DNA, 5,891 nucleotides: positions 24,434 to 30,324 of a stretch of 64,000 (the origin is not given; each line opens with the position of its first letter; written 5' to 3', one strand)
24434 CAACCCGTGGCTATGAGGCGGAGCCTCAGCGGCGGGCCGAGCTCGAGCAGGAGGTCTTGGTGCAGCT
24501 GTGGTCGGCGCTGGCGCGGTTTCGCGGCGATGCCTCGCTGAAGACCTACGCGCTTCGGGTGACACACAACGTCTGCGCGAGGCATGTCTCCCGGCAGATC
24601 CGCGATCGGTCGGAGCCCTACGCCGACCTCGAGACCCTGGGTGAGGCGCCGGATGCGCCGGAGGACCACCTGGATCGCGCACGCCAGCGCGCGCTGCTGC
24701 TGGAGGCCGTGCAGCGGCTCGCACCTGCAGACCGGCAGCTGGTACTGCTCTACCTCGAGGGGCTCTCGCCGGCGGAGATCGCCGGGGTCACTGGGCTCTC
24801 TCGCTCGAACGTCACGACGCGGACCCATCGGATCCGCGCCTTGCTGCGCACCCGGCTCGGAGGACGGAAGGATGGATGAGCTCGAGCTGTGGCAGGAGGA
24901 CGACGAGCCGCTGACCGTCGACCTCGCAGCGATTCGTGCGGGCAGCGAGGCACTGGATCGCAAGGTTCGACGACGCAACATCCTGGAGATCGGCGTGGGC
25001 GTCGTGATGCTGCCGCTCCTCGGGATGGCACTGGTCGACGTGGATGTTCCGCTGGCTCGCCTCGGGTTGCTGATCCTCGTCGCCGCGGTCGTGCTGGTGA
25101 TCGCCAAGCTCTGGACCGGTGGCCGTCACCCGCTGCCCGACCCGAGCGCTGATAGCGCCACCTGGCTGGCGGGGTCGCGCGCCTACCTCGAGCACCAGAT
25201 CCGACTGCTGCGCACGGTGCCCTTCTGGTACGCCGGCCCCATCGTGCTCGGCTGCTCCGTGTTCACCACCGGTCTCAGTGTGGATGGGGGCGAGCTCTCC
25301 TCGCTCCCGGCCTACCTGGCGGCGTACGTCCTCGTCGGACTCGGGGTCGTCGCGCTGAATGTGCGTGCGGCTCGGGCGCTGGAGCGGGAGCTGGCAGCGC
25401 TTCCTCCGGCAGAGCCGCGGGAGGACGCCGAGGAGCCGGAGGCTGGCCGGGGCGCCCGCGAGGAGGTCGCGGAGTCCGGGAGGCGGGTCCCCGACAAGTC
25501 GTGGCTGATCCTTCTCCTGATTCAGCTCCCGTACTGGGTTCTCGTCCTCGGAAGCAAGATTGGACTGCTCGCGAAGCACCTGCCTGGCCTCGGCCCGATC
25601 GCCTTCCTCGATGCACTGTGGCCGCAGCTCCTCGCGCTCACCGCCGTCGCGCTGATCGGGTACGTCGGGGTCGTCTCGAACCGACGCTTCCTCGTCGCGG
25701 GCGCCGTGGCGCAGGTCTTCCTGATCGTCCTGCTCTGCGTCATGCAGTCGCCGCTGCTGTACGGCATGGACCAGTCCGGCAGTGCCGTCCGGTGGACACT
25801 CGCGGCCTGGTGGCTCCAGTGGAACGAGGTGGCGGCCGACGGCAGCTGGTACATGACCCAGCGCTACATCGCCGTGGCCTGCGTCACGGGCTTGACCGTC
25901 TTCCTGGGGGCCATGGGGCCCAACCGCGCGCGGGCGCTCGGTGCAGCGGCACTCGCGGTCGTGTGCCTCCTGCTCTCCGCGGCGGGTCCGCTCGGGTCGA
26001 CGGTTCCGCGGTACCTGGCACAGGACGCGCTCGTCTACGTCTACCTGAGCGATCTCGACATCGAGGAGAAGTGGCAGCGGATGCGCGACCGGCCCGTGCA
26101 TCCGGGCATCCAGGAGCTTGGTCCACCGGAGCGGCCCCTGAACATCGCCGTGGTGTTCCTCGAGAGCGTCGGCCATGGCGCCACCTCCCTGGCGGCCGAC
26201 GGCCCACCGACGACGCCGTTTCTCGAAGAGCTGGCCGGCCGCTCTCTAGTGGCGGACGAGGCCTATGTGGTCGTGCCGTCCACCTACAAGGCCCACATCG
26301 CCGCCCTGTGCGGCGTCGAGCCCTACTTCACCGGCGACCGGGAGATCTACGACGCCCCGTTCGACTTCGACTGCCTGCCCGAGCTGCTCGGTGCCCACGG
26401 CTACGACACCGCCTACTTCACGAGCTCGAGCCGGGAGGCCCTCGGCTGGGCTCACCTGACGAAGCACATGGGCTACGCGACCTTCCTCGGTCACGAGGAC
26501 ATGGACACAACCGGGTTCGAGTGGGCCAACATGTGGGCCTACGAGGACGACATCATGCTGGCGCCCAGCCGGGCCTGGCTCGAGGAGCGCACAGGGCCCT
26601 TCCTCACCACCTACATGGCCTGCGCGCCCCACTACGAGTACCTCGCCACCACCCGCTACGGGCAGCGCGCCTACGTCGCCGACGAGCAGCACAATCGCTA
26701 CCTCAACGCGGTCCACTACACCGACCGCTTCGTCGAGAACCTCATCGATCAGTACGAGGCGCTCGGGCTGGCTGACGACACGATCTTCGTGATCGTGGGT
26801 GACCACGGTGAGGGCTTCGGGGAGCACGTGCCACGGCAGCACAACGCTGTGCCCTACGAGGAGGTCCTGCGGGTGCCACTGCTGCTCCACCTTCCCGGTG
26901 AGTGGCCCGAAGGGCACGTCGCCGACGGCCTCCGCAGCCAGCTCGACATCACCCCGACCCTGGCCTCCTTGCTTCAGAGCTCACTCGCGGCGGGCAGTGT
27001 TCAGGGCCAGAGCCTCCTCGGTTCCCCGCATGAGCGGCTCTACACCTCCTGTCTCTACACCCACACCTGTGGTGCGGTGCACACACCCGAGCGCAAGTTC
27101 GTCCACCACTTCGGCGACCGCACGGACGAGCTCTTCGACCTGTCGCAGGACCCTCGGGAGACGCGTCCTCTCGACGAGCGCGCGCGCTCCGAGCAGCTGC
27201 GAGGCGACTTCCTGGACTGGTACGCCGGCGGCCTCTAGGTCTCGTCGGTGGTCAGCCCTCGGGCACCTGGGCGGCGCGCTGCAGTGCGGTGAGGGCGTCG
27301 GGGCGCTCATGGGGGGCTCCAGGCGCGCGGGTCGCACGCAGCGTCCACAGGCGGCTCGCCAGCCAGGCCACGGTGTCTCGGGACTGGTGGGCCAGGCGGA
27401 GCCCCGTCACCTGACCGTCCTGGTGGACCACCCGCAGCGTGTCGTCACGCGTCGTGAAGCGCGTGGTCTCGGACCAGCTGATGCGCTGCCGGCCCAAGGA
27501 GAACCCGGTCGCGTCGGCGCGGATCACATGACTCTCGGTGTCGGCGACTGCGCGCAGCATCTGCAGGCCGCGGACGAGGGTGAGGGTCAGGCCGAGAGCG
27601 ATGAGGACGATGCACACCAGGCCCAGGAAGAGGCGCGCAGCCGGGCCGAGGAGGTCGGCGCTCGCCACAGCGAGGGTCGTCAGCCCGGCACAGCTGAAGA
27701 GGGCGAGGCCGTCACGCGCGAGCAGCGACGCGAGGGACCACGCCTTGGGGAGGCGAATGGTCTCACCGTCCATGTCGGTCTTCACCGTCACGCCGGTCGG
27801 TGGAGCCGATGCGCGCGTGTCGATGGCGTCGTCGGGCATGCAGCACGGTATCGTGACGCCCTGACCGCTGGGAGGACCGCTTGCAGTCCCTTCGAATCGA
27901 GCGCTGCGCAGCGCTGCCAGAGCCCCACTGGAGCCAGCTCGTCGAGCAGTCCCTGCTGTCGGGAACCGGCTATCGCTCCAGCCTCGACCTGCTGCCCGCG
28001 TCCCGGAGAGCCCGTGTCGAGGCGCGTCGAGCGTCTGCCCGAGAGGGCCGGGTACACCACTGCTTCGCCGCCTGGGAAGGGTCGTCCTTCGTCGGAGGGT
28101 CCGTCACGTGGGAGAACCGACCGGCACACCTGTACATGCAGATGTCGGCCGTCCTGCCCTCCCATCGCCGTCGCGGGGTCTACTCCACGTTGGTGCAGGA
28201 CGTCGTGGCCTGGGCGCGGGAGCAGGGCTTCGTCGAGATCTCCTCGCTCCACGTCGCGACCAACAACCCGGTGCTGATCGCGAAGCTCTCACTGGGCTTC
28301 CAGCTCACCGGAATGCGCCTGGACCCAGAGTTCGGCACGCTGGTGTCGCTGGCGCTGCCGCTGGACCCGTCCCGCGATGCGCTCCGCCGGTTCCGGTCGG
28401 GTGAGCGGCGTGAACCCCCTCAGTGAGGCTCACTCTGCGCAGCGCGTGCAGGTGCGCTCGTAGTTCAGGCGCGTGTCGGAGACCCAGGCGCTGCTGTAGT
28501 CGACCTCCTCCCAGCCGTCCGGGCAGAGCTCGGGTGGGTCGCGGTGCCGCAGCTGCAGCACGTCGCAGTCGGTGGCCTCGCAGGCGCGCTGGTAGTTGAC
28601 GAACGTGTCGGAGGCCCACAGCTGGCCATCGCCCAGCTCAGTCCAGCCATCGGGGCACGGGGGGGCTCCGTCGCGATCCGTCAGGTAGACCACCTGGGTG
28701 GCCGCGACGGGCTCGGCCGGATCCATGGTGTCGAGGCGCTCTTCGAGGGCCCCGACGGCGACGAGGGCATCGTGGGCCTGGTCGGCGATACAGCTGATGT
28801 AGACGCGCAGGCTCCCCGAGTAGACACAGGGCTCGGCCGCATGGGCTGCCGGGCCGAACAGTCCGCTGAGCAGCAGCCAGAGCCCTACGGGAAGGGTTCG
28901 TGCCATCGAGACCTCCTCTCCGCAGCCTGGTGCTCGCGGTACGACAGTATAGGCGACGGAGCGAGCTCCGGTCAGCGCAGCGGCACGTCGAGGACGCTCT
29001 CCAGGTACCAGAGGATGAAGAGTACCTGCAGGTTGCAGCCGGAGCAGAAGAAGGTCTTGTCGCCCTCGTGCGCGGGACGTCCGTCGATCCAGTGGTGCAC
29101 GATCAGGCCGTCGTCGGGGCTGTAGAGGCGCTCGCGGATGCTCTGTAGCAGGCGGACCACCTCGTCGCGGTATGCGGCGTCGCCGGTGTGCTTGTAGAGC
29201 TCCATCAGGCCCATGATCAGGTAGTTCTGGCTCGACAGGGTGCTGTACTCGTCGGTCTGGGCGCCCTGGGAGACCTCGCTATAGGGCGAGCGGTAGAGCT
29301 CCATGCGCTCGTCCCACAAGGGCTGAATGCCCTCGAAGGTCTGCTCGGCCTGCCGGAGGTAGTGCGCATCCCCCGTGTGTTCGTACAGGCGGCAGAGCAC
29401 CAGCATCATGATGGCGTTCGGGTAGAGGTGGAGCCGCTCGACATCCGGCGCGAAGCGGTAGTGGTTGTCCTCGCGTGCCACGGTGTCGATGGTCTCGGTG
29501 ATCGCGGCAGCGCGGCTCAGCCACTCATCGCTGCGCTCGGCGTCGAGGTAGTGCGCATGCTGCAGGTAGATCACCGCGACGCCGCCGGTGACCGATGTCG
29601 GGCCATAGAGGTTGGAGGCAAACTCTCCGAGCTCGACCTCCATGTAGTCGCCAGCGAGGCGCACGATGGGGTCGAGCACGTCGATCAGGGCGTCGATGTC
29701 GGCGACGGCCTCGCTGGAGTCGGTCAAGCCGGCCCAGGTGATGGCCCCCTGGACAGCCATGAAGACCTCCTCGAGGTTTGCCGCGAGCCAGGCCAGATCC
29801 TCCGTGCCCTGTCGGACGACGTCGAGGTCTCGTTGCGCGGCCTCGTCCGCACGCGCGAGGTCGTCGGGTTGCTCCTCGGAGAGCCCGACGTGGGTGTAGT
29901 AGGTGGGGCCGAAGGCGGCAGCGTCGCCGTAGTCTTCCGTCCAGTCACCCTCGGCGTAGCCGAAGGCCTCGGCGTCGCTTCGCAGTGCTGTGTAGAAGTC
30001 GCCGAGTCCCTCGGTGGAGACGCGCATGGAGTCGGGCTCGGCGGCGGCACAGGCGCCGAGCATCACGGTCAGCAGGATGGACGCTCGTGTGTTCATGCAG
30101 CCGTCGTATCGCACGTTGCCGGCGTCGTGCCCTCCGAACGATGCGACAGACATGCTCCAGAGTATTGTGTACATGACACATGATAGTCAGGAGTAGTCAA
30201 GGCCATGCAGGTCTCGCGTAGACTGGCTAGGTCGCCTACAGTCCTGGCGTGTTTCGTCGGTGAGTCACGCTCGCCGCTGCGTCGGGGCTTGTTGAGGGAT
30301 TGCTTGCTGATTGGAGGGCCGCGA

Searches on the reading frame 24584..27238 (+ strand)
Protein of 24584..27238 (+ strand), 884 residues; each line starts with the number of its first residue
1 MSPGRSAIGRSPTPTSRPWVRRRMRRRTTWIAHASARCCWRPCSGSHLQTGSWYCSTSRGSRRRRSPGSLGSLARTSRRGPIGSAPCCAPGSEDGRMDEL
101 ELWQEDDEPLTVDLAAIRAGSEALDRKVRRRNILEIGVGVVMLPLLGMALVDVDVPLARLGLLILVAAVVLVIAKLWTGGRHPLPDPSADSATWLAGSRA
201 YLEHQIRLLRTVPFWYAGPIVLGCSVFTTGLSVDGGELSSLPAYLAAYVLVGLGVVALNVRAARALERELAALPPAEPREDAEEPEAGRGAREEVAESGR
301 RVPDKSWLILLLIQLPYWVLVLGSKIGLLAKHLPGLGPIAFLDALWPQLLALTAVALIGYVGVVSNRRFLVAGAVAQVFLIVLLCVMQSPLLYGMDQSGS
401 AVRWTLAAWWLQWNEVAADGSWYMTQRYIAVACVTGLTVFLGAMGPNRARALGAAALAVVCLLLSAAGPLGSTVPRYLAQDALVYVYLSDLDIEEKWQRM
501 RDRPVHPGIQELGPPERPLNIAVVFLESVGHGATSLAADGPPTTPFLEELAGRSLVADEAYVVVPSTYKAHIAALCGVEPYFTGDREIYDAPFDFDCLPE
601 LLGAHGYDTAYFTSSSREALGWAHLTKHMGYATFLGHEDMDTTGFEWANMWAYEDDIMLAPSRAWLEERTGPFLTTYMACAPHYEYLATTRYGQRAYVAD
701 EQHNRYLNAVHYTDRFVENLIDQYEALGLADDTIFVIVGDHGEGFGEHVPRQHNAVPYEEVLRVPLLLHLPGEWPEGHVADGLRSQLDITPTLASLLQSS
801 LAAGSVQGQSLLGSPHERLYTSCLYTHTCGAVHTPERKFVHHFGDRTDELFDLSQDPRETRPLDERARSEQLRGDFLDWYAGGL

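Call 40: search_protein_families(library=pfam, proteins=[window:24584-27238:+], max_evalue=0.001)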
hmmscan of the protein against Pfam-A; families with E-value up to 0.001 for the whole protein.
window:24584-27238:+ (884 aa): 3 families
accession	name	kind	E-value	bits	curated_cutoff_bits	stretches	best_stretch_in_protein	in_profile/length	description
PF00884.28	Sulfatase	-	1.5e-41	143.2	25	1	520-798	2-300/301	Sulfatase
PF16347.10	SGSH_C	-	3.1e-07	31.1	29.3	1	758-871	12-139/154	N-sulphoglucosamine sulphohydrolase, C-terminal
PF01663.27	Phosphodiest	-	8.7e-06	26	23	1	703-775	181-249/342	Type I phosphodiesterase / nucleotide pyrophosphatase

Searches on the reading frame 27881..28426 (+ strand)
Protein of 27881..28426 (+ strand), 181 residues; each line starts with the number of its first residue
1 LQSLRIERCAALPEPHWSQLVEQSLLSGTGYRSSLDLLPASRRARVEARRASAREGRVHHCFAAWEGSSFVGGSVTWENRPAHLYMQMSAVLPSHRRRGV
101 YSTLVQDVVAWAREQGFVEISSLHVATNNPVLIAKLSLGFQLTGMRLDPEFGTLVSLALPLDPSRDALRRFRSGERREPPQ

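Call 40: search_protein_families(library=pfam, proteins=[window:27881-28426:+], max_evalue=0.001)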
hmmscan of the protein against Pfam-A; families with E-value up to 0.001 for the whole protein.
window:27881-28426:+ (181 aa): 3 families
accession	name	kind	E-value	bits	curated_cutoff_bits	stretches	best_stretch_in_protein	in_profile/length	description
PF00583.31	Acetyltransf_1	-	1.4e-11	45.1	20.7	1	52-140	27-116/116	Acetyltransferase (GNAT) family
PF13508.13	Acetyltransf_7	-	3.4e-05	24.6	27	1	59-127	3-69/84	Acetyltransferase (GNAT) domain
PF14542.12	Acetyltransf_CG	-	0.00091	19.8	30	0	72-117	12-58/80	GCN5-related N-acetyl-transferase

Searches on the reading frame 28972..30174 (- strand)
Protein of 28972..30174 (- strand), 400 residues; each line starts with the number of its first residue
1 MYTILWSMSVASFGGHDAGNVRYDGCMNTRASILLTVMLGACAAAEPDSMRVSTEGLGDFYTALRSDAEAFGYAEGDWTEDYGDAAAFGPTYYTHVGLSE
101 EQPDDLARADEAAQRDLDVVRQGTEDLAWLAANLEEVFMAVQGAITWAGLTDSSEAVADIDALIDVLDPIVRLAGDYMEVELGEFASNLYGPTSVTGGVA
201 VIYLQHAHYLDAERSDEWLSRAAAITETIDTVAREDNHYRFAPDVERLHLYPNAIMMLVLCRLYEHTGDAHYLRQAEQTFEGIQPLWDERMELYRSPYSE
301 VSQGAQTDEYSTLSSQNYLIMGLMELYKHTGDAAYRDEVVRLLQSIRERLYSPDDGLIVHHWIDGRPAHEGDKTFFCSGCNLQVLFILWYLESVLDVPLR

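Call 40: search_protein_families(library=pfam, proteins=[window:28972-30174:-], max_evalue=0.001)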
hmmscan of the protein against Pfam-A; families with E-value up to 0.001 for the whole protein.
window:28972-30174:- (400 aa): 3 families
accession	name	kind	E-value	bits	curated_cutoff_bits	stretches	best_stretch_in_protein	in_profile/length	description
PF03663.20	Glyco_hydro_76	-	3.6e-09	37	25.9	1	206-376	101-280/366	Glycosyl hydrolase family 76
PF07470.19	Glyco_hydro_88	-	1.5e-05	24.6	26.6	1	253-369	76-186/352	Glycosyl Hydrolase Family 88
PF07944.18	Beta-AFase-like_GH127_cat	-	9.8e-05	22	24.9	0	255-279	179-203/376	Beta-L-arabinofuranosidase, GH127 catalytic domain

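Call 44: search_solved_structures(query=window:28972-30174:-, max_evalue=1)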
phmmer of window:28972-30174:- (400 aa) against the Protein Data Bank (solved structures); distinct sequences matched with E-value up to 1: 9.
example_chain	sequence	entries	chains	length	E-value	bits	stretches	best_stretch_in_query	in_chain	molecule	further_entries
4mu9_A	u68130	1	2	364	4.3e-05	26.1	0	254-358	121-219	Glycoside hydrolase family 73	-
1x9d_A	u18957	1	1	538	0.00056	22.5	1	240-358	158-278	Endoplasmic reticulum mannosyl-oligosaccharide 1,2-alpha-mannosidase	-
4bok_A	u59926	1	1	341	0.00064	22.3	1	261-358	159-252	ALPHA-1,6-MANNANASE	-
4boj_A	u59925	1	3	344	0.00066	22.2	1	261-358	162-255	ALPHA-1,6-MANNANASE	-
5agd_A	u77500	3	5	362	0.00071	22.1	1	261-358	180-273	ALPHA-1,6-MANNANASE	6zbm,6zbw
4d4a_A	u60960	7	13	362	0.00079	22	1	261-358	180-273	ALPHA-1,6-MANNANASE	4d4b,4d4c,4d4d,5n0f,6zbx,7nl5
3vw5_A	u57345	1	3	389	0.0033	19.9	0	247-357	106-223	Cellobiose 2-epimerase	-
5m77_A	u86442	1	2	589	0.0034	19.9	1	262-358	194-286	Alpha-1,6-mannanase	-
3k7x_A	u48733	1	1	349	0.33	13.3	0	252-341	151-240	Lin0763 protein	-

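Call 49: search_protein_families(library=ncbifam, proteins=[window:28972-30174:-], max_evalue=0.001)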
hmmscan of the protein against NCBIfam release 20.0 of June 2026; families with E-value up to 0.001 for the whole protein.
window:28972-30174:- (400 aa): 1 family
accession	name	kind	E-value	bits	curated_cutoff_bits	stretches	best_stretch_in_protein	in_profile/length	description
NF038151.1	lanthi_synth_III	equivalog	9.4e-05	21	575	1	194-351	604-758/833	class III lanthionine synthetase LanKC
